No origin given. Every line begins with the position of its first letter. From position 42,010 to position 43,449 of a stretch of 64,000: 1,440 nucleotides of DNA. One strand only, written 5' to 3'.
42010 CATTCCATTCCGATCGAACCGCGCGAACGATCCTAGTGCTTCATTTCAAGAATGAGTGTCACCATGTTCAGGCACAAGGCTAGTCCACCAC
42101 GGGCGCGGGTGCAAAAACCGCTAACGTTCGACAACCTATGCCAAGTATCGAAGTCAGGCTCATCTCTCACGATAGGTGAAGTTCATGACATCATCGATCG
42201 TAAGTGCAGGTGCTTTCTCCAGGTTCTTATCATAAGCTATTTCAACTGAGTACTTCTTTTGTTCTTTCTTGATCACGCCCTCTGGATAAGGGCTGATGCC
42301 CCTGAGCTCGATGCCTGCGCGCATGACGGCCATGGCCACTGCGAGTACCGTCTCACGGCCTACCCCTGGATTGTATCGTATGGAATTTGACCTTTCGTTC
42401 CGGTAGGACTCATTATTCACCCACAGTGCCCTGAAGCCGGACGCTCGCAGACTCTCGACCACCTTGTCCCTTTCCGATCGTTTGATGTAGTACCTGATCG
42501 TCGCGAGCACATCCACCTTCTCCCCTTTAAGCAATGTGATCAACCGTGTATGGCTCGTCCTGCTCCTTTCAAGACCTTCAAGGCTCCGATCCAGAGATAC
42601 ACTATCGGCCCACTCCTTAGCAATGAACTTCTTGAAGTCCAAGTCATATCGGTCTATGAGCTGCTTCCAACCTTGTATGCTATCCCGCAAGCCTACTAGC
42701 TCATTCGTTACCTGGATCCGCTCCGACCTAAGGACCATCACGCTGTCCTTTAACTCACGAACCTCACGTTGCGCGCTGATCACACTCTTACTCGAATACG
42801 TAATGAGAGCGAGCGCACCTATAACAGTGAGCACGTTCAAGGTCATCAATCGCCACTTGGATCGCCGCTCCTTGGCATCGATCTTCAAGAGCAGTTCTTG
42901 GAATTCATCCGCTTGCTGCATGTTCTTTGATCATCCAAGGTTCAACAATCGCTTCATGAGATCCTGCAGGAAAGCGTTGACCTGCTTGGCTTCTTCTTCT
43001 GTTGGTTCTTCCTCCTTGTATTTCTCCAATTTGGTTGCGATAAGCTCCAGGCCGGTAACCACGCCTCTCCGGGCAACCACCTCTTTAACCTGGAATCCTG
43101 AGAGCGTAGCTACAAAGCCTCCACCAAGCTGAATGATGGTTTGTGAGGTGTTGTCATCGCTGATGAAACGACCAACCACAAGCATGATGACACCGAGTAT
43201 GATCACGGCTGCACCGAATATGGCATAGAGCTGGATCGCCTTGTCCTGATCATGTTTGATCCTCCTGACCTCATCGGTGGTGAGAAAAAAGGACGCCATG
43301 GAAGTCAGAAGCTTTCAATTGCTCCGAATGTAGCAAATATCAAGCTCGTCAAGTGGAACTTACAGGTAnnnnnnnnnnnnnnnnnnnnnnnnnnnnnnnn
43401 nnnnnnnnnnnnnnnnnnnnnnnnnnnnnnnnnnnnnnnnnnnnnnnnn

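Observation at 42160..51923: Seven-gene membrane-centred module: KAP/PifA-type giant NTPase, patatin phospholipase and five small TM or secreted proteins (candidate undescribed defence system)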

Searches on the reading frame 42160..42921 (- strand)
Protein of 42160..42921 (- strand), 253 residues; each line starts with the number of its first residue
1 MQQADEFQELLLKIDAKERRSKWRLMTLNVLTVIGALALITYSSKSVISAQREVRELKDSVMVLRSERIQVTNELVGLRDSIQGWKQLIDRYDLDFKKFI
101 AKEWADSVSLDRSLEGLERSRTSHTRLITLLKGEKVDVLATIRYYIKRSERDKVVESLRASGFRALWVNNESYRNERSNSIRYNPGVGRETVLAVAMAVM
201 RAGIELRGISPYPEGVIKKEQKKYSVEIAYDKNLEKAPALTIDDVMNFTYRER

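Call 5: search_protein_families(library=pfam, proteins=[window:42160-42921:-], max_evalue=0.1)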
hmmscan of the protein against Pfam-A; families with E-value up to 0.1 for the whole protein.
window:42160-42921:- (253 aa): 2 families
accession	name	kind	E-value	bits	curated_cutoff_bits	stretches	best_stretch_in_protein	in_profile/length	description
PF17760.6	UvrA_inter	-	0.035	14.4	23.3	0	126-181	9-63/109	UvrA interaction domain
PF11865.14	mTOR_dom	-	0.094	13.1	27.6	0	9-45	13-49/160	Serine/threonine-protein kinase mTOR domain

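Call 6: search_protein_families(library=padloc, proteins=[window:42160-42921:-], max_evalue=0.1)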
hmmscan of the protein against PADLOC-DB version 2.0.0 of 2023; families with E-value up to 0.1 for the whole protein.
window:42160-42921:- (253 aa): 0 families

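Call 7: search_protein_families(library=ncbifam, proteins=[window:42160-42921:-], max_evalue=0.1)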
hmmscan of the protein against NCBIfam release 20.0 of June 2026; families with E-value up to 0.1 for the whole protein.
window:42160-42921:- (253 aa): 0 families

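Call 59: find_homologous_proteins(query=window:42160-42921:-, max_evalue=0.01)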
Query window:42160-42921:- (253 aa): 3 proteins with E <= 0.01 among 1196 candidates.
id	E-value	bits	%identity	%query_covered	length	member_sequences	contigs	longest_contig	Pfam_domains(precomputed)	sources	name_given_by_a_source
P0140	2.0e-153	526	98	100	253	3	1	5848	-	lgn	-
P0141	3.7e-89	316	57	100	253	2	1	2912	-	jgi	-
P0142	3.5e-65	238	52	89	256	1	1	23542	-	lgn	-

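Call 60: find_encoding_contigs(protein=P0142, flank=10000, max_places=1)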
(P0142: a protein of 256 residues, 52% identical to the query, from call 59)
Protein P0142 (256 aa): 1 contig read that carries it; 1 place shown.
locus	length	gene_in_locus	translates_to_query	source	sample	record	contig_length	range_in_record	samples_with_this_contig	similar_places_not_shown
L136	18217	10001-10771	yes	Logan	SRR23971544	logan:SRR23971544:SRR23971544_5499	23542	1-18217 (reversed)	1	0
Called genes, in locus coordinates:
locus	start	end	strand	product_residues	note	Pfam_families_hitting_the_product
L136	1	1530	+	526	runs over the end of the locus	PF12161:HsdM_N, PF02384:N6_Mtase, PF01170:UPF0020, PF07669:Eco57I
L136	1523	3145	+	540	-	PF01420:Methylase_S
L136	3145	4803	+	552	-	PF02463:SMC_N (faint), PF13175:AAA_15 (faint), PF13304:AAA_21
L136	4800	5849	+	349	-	-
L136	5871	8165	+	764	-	-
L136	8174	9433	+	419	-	PF00912:Transgly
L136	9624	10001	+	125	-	-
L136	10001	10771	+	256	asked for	-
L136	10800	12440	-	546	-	PF01734:Patatin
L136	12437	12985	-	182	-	-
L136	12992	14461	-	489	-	PF00753:Lactamase_B (faint)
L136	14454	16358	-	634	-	-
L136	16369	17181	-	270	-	PF00656:Peptidase_C14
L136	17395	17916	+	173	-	-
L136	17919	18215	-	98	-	?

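Call 61: find_encoding_contigs(protein=P0141, flank=5000, max_places=1)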
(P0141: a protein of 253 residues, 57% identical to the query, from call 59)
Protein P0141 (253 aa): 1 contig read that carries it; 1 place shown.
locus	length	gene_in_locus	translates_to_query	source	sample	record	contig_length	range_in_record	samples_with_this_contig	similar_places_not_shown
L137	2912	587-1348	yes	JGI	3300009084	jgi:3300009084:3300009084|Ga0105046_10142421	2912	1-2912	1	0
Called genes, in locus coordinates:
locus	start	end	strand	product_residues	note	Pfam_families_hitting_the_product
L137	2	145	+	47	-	?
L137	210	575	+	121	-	-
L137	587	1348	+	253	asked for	-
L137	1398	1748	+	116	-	PF08463:EcoEI_R_C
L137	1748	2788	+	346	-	PF04245:NA37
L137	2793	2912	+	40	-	?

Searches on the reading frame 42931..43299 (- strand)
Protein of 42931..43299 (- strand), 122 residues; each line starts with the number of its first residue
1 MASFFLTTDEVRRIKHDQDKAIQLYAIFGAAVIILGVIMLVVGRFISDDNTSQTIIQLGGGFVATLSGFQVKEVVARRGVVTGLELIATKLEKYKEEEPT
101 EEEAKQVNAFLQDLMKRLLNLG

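Call 5: search_protein_families(library=pfam, proteins=[window:42931-43299:-], max_evalue=0.1)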
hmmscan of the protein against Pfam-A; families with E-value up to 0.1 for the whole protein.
window:42931-43299:- (122 aa): 4 families
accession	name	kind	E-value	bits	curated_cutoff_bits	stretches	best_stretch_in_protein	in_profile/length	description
PF11381.13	DUF3185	-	0.0038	17.6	25.3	0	42-68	29-55/59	Protein of unknown function (DUF3185)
PF20712.2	CyanoTRADDas_TM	-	0.0061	17.1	24.3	1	26-68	17-55/68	Cyanobacterial TRADD-N associated 2-Transmembrane domain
PF11239.13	DUF3040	-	0.033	14.9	24.7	1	19-66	38-79/84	Protein of unknown function (DUF3040)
PF08785.16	Ku_PK_bind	-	0.097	13.3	25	0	84-119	43-78/120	Ku C terminal domain like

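Call 6: search_protein_families(library=padloc, proteins=[window:42931-43299:-], max_evalue=0.1)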
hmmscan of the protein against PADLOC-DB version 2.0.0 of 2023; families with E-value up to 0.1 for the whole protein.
window:42931-43299:- (122 aa): 2 families
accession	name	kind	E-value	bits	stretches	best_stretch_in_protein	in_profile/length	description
PDLC03001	gop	-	0.033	12.5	1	27-76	5-53/126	-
PDLC03233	MTase_II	-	0.053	10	1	29-73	683-727/731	Type II methyltransferase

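Call 7: search_protein_families(library=ncbifam, proteins=[window:42931-43299:-], max_evalue=0.1)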
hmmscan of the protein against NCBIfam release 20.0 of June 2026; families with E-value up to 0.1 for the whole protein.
window:42931-43299:- (122 aa): 3 families
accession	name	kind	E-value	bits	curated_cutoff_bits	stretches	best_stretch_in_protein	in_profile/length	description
NF058603.1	SCO2097_fam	equivalog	0.003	17.9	110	1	20-116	36-122/129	SCO2097 family morphological protein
NF033634.1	SLATT_1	domain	0.028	14.4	41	1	15-112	14-115/132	SLATT domain-containing protein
TIGR00304.2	TIGR00304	equivalog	0.034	13.9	33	1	27-60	3-36/76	TIGR00304 family membrane protein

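Call 77: search_protein_families(library=pfam, alignment_id=A6, max_evalue=0.1)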
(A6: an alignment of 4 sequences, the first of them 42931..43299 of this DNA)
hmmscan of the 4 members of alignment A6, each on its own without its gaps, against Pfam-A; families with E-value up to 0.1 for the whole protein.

A. member 1, window:42931-43299:- (122 aa): 4 families
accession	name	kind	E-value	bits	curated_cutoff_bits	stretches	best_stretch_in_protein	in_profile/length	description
PF11381.13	DUF3185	-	0.0038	17.6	25.3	0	42-68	29-55/59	Protein of unknown function (DUF3185)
PF20712.2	CyanoTRADDas_TM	-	0.0061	17.1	24.3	1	26-68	17-55/68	Cyanobacterial TRADD-N associated 2-Transmembrane domain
PF11239.13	DUF3040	-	0.033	14.9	24.7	1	19-66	38-79/84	Protein of unknown function (DUF3040)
PF08785.16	Ku_PK_bind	-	0.097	13.3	25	0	84-119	43-78/120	Ku C terminal domain like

B. families by the number of members that match (of 4 scanned): 5 families
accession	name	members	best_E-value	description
PF11381.13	DUF3185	2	0.0038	Protein of unknown function (DUF3185)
PF20712.2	CyanoTRADDas_TM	2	0.0061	Cyanobacterial TRADD-N associated 2-Transmembrane domain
PF11239.13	DUF3040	2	0.033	Protein of unknown function (DUF3040)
PF08785.16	Ku_PK_bind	1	0.097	Ku C terminal domain like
PF13572.11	DUF4134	1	0.099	Domain of unknown function (DUF4134)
